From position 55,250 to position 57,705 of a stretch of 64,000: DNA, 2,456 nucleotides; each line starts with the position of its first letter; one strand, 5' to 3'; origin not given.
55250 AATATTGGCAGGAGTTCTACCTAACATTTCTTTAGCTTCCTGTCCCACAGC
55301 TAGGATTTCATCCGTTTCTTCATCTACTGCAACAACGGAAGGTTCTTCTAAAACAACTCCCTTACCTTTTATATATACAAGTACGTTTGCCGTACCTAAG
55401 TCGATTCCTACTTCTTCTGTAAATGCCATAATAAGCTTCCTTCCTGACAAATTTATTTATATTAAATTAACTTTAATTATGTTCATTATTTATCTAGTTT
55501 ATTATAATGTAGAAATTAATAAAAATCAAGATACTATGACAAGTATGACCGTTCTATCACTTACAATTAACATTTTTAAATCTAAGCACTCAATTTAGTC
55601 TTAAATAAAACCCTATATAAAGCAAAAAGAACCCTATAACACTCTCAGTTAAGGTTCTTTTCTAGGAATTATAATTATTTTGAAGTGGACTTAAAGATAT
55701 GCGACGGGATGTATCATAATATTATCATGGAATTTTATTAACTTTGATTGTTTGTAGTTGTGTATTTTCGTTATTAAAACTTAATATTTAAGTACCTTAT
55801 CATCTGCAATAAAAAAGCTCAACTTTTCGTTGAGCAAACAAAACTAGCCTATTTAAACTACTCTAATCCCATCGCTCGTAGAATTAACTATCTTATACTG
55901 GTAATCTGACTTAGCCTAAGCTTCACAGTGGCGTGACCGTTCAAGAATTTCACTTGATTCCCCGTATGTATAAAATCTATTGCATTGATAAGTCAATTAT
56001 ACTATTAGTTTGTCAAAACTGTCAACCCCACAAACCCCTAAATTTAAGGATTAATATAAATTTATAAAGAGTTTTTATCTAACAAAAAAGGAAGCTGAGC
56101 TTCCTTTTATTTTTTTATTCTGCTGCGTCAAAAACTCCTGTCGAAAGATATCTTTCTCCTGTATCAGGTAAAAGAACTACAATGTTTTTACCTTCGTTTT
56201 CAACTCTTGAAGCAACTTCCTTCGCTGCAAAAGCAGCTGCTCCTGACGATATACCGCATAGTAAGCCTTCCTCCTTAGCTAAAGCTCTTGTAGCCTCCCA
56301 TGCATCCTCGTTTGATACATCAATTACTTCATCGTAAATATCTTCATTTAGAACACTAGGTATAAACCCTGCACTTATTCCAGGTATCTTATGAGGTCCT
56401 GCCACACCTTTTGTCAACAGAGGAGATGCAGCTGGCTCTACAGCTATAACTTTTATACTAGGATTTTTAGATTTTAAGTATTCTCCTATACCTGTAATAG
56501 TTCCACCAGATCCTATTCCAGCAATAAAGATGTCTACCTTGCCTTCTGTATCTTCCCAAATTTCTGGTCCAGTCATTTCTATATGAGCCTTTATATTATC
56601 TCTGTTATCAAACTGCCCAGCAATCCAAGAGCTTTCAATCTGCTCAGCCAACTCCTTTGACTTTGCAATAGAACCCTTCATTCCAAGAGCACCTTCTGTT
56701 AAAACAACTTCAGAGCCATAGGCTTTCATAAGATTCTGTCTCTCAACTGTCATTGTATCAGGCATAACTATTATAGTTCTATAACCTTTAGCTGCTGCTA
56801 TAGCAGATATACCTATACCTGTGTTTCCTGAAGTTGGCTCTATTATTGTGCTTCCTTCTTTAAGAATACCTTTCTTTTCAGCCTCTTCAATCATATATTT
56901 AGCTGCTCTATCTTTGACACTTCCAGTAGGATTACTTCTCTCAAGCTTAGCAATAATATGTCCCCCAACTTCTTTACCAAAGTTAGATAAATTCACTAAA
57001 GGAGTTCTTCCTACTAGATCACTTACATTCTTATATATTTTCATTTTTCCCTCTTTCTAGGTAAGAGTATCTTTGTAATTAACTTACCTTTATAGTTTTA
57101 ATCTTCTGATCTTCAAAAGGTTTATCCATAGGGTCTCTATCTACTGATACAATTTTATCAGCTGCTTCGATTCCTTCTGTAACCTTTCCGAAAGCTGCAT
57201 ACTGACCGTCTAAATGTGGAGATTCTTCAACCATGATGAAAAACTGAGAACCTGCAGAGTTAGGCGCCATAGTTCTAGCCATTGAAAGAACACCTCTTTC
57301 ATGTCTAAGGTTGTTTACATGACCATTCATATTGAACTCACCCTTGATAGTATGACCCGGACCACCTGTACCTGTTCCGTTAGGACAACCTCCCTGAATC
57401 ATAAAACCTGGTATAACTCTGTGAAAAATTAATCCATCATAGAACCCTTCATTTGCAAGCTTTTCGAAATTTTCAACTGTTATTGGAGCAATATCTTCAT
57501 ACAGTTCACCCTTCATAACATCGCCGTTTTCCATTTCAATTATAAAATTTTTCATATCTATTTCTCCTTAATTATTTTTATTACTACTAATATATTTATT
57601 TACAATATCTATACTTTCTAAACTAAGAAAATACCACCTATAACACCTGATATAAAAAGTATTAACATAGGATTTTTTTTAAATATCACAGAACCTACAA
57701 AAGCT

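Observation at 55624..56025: Orphan cobalamin riboswitch transcription unit with no protein gene: possible B12-controlled sRNA or scar of a deleted gene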

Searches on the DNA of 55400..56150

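Call 6: search_rna_families(source=window, start=55400, end=56150, threshold=evalue, max_evalue=10, show_alignments=4)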
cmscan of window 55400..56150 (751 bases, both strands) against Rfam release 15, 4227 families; matches with E-value up to 10: 16.
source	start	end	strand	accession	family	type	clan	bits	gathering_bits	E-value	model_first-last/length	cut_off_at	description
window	55856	55988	-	RF01482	AdoCbl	Cis-reg; riboswitch;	CL00101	53.3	50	6.9e-09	1-149/149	no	AdoCbl (Cobalamin/B12) riboswitch aptamer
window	56077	56147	-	RF02029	sraA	Gene; sRNA;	-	22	56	0.8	1-95/95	no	sraA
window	55980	56117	+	RF00025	Telomerase-cil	Gene;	CL00004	20.2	52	1.3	1-165/165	no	Ciliate telomerase RNA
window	56082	56112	-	RF03623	mir-1252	Gene; miRNA;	-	19.5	70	2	1-65/65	no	mir-1252 microRNA precursor family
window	55807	55875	-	RF04319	BTncRNA_FopS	Gene; sRNA;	-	19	56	2.8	1-71/71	no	Bacteroidetes FopS (family of paralogous sRNAs)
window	56082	56112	+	RF03623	mir-1252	Gene; miRNA;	-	18.2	70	4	1-65/65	no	mir-1252 microRNA precursor family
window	55981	56044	+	RF02403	Afu_328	Gene; snRNA; snoRNA; CD-box;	-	18.2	70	4.5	1-73/73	no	A. fumigatus snoRNA Afu_328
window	56051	56140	-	RF01711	Lnt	Cis-reg;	-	17.4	55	8.4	1-63/63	no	Lnt RNA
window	56078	56137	-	RF02056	STnc390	Gene; sRNA;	-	16.6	50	1.2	1-60/60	no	Salmonella sRNA STnc390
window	56079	56150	-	RF02059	STnc50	Gene; sRNA;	-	16.4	55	8.4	7-84/84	5'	Salmonella enterica sRNA STnc40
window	55808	55877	-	RF04179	BTnc049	Gene; sRNA;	-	15.9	81.9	6.9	1-111/111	no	Bacteroides sRNA BTnc049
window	56074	56116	+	RF02066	STnc320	Gene; sRNA;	-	15.7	50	4.4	1-55/55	no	Salmonella enterica sRNA STnc320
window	56010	56110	+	RF00082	SraG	Gene; sRNA;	-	15.5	50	6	1-177/177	no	SraG RNA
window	56084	56131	-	RF02066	STnc320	Gene; sRNA;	-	14.4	50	9.3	1-55/55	no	Salmonella enterica sRNA STnc320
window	56001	56134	-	RF00015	U4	Gene; snRNA; splicing;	CL00007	11.3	46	6.9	1-138/138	no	U4 spliceosomal RNA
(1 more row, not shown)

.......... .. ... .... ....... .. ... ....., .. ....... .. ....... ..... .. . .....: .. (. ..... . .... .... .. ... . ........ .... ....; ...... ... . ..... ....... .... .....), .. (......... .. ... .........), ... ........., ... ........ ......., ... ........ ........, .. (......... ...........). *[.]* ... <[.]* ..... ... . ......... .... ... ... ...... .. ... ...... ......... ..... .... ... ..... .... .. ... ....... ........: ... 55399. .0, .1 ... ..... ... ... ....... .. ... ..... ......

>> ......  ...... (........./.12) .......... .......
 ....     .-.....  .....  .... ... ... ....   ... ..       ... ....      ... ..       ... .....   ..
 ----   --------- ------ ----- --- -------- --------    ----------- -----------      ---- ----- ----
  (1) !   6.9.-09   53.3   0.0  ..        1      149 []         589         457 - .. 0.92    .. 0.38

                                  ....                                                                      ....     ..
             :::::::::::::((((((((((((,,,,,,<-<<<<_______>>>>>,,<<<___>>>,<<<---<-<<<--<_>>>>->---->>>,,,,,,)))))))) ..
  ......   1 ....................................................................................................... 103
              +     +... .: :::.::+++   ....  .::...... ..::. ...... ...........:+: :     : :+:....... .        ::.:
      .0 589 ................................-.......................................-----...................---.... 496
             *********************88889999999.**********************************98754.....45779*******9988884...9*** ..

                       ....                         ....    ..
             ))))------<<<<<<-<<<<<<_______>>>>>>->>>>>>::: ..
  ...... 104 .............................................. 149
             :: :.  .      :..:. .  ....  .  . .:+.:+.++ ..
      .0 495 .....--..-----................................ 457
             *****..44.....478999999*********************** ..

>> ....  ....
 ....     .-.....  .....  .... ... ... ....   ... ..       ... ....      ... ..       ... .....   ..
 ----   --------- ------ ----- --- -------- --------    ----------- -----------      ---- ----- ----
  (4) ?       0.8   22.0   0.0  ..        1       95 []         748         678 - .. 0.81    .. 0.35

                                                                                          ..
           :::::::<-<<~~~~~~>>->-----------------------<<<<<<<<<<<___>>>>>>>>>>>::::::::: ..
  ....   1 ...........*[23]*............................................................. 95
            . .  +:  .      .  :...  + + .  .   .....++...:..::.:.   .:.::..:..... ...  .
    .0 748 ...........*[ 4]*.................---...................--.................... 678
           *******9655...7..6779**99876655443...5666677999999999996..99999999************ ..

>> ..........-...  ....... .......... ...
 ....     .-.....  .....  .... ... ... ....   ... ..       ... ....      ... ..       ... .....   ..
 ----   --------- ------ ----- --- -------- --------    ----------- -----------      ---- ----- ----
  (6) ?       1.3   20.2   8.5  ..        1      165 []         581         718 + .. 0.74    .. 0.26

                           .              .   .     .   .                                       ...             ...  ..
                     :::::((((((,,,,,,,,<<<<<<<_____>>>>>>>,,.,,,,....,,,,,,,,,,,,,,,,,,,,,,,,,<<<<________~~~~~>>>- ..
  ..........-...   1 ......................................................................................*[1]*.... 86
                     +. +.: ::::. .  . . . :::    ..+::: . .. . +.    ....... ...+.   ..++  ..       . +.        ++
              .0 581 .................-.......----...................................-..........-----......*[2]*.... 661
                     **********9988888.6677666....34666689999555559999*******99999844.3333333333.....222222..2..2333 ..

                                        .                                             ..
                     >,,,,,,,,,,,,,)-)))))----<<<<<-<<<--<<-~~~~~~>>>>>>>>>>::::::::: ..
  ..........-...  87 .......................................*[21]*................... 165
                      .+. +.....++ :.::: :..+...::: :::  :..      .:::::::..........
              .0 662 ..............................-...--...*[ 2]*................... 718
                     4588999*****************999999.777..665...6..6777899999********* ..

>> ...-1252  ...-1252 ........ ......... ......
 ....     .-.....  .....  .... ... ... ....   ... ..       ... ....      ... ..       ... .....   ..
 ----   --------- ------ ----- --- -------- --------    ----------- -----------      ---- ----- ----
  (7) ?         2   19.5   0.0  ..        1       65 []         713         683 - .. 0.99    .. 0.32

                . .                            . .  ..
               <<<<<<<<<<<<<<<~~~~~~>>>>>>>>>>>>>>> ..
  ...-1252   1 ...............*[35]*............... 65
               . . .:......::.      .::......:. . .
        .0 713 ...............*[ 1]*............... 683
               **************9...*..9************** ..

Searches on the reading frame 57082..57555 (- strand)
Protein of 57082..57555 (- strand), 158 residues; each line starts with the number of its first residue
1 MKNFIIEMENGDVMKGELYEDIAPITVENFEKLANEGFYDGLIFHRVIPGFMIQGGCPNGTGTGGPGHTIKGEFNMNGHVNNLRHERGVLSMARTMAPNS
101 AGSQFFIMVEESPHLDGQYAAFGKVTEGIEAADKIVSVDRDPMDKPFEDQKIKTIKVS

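Call 79: find_encoding_contigs(protein=window:57082-57555:-, flank=3500, max_places=10)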
Protein window:57082-57555:- (158 aa): 2 contigs read that carry it; 1 place shown.
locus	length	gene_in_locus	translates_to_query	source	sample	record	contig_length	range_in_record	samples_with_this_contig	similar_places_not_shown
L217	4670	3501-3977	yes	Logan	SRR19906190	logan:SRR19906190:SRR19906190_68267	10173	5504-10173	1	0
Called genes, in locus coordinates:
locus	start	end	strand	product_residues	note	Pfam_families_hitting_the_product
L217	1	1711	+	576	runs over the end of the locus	PF00587:tRNA-synt_2b, PF04073:tRNA_edit, PF03129:HGTP_anticodon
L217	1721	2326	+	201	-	PF03458:Gly_transporter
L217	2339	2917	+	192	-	PF02417:Chromate_transp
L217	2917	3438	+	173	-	PF02417:Chromate_transp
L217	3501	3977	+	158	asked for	PF00160:Pro_isomerase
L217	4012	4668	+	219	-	?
